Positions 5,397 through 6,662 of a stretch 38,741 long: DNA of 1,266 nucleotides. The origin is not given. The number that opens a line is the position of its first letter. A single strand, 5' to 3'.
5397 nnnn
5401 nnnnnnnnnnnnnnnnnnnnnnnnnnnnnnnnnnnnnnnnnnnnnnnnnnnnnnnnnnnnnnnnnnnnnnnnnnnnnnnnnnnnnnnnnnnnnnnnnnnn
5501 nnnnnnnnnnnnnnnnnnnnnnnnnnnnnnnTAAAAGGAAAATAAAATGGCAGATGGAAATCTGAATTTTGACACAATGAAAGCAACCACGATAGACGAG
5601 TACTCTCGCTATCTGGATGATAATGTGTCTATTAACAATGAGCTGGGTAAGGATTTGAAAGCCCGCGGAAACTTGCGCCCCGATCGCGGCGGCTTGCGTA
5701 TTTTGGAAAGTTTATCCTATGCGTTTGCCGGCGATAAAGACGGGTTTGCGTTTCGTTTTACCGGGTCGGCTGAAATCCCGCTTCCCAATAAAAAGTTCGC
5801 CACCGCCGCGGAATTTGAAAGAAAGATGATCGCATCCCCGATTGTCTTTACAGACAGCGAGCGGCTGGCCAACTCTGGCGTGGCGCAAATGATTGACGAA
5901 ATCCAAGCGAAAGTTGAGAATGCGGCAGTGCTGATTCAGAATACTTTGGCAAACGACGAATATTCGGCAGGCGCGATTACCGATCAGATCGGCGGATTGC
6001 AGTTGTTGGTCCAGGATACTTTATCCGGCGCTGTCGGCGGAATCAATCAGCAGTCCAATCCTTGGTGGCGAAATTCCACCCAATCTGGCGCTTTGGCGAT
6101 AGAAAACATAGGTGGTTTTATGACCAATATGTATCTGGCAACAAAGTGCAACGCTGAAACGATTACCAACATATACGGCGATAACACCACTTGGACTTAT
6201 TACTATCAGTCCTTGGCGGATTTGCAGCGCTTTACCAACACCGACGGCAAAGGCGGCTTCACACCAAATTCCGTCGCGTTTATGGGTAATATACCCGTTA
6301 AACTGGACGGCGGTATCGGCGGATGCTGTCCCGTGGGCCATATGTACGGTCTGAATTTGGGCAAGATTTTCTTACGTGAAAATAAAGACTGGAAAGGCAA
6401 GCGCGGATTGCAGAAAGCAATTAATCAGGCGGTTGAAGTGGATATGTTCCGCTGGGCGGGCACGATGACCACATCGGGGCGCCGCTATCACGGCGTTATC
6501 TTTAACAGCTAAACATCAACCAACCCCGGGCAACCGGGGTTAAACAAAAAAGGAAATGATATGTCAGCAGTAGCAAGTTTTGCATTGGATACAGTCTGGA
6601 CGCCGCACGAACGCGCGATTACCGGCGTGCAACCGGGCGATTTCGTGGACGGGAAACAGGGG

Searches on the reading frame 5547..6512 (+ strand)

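Call 26: search_protein_families(library=phrogs, proteins=[window:5547-6512:+], max_evalue=0.001)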
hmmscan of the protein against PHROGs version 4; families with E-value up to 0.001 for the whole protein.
window:5547-6512:+ (321 aa): 1 family
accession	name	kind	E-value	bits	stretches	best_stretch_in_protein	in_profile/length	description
phrog_9953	-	head and packaging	5.6e-51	174.8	1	6-319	7-327/329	major head protein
